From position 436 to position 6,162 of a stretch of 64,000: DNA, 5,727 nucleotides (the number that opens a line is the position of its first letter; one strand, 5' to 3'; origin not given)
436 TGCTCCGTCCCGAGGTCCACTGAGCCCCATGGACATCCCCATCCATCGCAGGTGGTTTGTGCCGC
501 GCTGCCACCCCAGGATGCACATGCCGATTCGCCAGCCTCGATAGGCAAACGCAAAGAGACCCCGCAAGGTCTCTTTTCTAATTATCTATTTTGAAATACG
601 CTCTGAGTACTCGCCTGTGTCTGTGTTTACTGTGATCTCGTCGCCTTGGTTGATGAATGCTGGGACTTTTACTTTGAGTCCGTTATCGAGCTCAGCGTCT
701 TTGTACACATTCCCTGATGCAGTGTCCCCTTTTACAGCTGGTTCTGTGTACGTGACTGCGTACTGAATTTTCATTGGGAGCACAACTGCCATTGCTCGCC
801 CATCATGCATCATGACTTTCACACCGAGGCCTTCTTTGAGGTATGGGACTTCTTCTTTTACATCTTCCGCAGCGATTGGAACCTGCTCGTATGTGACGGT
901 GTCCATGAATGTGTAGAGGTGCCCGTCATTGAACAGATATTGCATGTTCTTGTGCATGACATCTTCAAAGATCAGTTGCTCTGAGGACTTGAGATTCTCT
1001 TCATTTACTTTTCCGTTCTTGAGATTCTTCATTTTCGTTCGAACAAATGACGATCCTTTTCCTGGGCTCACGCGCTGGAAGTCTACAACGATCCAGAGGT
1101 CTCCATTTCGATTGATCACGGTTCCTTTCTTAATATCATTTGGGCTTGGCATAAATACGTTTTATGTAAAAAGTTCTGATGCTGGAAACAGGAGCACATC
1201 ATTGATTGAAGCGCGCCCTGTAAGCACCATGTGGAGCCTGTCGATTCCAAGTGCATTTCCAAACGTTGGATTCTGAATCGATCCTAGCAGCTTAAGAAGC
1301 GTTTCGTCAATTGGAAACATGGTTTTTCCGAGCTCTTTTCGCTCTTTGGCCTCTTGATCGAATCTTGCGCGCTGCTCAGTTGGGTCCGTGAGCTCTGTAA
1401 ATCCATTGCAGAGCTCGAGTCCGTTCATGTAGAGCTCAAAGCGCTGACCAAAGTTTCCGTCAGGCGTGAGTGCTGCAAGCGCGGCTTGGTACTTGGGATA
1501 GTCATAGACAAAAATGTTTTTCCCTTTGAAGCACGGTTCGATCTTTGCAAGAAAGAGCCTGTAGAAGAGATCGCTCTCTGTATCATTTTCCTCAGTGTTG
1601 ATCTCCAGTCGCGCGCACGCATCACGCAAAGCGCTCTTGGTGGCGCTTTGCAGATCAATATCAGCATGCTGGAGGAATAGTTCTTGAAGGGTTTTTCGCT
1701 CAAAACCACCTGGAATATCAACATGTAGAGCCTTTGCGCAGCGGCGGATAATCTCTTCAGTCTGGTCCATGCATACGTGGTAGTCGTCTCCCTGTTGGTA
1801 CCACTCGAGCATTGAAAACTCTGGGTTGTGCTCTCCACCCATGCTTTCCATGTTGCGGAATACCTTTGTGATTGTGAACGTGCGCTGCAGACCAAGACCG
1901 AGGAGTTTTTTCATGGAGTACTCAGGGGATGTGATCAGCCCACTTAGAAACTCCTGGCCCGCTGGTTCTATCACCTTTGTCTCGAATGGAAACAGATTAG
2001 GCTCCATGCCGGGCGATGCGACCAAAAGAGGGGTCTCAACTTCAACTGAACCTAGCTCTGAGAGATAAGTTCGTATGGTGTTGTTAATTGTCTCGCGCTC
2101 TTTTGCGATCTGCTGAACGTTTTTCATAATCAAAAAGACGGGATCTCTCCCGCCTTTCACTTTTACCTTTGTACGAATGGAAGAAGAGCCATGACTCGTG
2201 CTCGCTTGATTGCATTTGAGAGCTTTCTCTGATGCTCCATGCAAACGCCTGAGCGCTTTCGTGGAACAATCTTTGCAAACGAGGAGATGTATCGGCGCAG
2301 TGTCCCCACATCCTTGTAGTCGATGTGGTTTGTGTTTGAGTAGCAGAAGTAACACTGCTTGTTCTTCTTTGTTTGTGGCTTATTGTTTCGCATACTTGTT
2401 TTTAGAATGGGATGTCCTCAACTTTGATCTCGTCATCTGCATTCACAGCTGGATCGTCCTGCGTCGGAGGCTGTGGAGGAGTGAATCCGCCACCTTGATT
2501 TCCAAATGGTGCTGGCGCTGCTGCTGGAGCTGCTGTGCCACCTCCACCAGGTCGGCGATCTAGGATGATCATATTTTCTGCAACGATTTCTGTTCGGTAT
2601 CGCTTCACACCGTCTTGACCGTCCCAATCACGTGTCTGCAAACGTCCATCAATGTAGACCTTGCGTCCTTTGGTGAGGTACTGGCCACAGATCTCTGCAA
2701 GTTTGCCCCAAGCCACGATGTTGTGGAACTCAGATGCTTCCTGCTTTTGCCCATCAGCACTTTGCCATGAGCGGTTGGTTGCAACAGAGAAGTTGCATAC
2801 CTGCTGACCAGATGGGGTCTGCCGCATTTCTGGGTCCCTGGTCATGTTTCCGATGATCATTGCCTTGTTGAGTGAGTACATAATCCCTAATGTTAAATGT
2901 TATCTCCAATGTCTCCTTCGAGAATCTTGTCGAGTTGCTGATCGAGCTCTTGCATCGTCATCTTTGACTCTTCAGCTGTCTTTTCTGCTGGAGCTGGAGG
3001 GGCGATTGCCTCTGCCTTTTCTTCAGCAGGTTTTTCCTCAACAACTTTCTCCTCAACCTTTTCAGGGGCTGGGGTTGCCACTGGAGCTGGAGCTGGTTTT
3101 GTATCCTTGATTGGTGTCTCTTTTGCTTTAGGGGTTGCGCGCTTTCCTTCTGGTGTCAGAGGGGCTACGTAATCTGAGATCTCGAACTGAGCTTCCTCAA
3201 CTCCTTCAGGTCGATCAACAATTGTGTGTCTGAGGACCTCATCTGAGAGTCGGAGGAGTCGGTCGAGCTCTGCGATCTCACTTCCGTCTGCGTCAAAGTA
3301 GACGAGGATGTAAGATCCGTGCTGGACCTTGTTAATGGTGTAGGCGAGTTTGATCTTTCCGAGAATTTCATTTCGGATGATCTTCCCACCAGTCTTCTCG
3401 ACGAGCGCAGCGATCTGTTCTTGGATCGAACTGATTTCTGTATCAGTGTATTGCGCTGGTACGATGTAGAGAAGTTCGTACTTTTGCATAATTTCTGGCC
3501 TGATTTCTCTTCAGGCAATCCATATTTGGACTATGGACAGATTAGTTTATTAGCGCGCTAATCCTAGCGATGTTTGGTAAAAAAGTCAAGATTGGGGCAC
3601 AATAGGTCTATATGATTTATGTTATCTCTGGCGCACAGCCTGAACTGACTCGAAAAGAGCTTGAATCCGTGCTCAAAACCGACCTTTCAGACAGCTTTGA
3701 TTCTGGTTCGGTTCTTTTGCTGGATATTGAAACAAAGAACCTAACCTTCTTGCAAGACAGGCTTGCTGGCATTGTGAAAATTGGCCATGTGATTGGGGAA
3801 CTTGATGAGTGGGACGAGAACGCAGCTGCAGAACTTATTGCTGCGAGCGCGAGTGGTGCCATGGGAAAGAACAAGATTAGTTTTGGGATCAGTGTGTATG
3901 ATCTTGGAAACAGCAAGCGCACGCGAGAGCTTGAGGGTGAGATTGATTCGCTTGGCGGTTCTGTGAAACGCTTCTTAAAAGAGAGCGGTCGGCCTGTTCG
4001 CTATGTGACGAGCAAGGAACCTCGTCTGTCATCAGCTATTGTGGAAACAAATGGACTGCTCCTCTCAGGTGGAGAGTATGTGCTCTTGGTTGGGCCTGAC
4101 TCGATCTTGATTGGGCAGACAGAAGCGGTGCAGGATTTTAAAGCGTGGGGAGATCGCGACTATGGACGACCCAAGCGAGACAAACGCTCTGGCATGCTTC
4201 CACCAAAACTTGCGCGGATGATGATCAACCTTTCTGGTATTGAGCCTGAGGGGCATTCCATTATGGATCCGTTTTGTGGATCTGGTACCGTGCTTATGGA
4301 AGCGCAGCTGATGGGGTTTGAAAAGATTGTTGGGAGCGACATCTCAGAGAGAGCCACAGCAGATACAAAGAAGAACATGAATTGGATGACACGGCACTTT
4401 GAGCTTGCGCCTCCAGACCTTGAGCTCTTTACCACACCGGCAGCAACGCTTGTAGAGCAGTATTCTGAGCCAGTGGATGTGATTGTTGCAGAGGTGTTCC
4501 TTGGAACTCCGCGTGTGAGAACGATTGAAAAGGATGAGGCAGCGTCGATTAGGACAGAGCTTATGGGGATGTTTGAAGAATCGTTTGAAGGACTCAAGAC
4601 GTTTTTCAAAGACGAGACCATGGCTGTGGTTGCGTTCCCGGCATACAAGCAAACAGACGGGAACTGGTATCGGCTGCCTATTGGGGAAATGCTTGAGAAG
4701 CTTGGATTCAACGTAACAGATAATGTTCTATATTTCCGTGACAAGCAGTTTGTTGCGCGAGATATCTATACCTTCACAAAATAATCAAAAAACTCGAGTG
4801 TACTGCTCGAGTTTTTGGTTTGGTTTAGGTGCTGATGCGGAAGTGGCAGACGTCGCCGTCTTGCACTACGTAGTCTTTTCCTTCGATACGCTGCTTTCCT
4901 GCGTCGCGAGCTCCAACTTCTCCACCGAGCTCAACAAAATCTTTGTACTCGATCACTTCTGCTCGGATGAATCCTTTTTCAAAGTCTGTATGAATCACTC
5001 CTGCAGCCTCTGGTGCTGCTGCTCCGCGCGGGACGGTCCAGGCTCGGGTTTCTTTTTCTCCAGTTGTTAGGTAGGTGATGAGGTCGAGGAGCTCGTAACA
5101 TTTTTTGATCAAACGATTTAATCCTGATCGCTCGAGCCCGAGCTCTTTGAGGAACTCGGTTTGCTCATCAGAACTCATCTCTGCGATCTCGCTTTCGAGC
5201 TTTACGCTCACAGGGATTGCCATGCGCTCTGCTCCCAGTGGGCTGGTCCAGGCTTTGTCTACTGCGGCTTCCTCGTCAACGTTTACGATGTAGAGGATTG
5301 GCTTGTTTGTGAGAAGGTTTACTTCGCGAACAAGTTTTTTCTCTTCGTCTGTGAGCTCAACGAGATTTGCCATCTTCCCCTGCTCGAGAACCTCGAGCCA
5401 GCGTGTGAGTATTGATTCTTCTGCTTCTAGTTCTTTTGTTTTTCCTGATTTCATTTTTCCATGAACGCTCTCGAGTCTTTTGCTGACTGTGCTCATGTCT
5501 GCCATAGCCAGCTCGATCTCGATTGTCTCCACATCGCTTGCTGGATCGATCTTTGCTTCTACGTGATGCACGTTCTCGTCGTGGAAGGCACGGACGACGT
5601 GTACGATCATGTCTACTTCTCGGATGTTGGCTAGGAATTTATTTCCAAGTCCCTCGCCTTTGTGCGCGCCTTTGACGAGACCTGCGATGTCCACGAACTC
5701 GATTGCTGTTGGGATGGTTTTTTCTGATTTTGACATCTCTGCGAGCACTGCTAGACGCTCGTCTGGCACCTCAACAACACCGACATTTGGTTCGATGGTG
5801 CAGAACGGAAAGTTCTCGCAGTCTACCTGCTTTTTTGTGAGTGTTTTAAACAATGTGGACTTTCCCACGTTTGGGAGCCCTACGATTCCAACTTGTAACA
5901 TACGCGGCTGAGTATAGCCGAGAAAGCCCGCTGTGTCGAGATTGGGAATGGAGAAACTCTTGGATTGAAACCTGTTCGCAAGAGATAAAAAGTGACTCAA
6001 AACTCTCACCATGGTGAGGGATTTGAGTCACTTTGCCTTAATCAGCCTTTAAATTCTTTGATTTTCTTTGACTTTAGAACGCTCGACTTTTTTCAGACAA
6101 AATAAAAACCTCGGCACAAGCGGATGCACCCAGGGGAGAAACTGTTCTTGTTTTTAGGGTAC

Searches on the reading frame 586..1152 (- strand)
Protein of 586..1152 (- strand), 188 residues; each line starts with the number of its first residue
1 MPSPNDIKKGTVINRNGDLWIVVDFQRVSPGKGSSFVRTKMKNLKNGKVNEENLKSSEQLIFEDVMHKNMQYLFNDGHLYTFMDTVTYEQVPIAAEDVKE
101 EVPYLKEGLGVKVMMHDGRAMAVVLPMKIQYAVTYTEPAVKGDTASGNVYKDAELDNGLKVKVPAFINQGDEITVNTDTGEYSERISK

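Call 41: search_protein_families(library=pfam, proteins=[window:586-1152:-], max_evalue=0.00001)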
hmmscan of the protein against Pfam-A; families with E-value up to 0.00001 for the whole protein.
window:586-1152:- (188 aa): 3 families
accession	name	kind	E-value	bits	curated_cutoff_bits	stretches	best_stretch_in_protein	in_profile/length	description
PF09285.17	Elong-fact-P_C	-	2.4e-24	85.2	25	1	130-185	2-56/56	Elongation factor P, C-terminal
PF08207.18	EFP_N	-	1e-22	80.3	23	1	5-60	3-58/58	Elongation factor P (EF-P) KOW-like domain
PF01132.26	EFP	-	2e-20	72.9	27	1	68-120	1-53/54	Elongation factor P (EF-P) OB domain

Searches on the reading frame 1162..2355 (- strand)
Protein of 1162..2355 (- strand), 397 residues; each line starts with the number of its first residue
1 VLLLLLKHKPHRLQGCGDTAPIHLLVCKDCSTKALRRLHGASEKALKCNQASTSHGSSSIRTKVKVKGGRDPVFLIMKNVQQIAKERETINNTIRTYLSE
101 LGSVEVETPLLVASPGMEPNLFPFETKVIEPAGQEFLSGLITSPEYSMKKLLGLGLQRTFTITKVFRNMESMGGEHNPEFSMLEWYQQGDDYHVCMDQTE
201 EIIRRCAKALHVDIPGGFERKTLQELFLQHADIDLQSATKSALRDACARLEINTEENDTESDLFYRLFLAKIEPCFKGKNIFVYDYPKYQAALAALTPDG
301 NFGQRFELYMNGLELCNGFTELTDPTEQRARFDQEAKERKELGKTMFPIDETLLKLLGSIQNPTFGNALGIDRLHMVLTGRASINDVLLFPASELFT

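Call 41: search_protein_families(library=pfam, proteins=[window:1162-2355:-], max_evalue=0.00001)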
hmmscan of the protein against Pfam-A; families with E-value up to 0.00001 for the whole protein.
window:1162-2355:- (397 aa): 1 family
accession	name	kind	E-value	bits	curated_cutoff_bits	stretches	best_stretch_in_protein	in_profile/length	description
PF00152.25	tRNA-synt_2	-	1.1e-44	153.2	25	1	77-392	15-306/308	tRNA synthetases class II (D, K and N)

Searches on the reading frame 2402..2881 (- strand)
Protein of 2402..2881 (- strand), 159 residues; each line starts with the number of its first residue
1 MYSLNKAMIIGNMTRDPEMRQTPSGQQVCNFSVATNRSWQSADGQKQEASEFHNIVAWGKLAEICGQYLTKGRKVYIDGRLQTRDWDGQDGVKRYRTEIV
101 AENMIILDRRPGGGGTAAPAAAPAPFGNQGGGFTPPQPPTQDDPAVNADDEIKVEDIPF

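Call 41: search_protein_families(library=pfam, proteins=[window:2402-2881:-], max_evalue=0.00001)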
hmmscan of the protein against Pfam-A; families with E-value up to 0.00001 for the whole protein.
window:2402-2881:- (159 aa): 1 family
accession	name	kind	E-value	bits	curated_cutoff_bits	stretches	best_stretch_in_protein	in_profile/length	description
PF00436.31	SSB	-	4.3e-41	139.6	26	1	4-105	1-102/104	Single-strand binding protein family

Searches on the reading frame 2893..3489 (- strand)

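Call 41: search_protein_families(library=pfam, proteins=[window:2893-3489:-], max_evalue=0.00001)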
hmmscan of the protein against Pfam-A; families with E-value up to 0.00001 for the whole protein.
window:2893-3489:- (198 aa): 1 family
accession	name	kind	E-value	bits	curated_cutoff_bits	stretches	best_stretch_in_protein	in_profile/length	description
PF01250.22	Ribosomal_S6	-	2.8e-24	85.6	27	1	3-91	1-89/90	Ribosomal protein S6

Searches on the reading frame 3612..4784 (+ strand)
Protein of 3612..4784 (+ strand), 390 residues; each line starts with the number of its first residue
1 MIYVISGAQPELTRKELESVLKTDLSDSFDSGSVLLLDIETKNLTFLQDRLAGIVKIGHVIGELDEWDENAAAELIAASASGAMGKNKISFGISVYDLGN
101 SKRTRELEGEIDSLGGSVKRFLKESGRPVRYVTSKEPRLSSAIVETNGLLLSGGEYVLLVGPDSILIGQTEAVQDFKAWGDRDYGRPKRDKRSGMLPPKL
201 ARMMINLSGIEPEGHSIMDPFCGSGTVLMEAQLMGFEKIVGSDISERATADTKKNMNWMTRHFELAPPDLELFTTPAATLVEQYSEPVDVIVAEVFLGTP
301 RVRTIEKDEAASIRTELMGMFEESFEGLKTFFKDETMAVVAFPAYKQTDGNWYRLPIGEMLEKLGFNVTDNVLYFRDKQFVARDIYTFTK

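Call 18: search_protein_families(library=ncbifam, proteins=[window:3612-4784:+], max_evalue=0.01)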
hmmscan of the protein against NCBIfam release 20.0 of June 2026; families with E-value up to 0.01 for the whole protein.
window:3612-4784:+ (390 aa): 7 families
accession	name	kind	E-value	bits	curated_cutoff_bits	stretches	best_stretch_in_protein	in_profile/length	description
TIGR01177.1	TIGR01177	hypoth_equivalog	4.2e-21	75.6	316.55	1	161-345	132-297/330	TIGR01177 family methyltransferase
NF040721.1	Trm14_Arch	equivalog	4.2e-07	29.4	280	1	196-237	175-215/370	tRNA (guanine(6)-N2)-methyltransferase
NF033398.1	rRNA_meth_EmtA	equivalog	8.1e-07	28.7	625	1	194-257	169-231/336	EmtA family 23S rRNA (guanine(2470)) methyltransferase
NF040850.1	Trm14_Thcoccales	equivalog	1.3e-06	27.6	480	1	199-295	205-294/365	tRNA (guanine(6)-N2)-methyltransferase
NF008748.0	PRK11783.1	equivalog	3.4e-06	25.6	466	1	198-242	177-221/704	bifunctional 23S rRNA (guanine(2069)-N(7))-methyltransferase RlmK/23S rRNA (guanine(2445)-N(2))-methyltransferase RlmL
TIGR00406.1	prmA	equivalog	0.00096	18.7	183.15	1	207-295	153-233/288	50S ribosomal protein L11 methyltransferase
NF001785.0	PRK00517.2-2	equivalog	0.0028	16.9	188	1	203-258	135-190/282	50S ribosomal protein L11 methyltransferase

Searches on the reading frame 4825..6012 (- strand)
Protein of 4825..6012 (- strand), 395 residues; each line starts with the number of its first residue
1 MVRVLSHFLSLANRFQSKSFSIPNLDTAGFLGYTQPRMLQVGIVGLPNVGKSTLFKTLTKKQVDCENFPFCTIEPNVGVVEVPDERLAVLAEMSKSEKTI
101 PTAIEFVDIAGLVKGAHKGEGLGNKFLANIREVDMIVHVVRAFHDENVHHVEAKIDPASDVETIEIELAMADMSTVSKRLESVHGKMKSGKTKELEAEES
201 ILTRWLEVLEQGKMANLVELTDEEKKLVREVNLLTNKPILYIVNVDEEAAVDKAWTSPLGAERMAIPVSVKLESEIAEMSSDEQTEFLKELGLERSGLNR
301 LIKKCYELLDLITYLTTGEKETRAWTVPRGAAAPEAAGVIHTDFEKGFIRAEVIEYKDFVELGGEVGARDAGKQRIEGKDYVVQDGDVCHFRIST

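Call 21: list_cluster_members(proteins=[P0001, window:4825-6012:-, window:6234-7379:-])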
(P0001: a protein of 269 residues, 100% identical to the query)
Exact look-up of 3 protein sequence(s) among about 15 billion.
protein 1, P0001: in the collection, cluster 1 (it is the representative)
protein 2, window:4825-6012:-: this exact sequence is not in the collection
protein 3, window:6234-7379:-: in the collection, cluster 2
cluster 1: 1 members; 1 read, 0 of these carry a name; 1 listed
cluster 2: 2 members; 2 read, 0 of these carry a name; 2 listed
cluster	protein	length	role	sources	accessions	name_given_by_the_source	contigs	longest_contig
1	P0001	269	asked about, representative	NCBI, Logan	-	-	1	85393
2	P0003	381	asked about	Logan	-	-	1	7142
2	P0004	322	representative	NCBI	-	-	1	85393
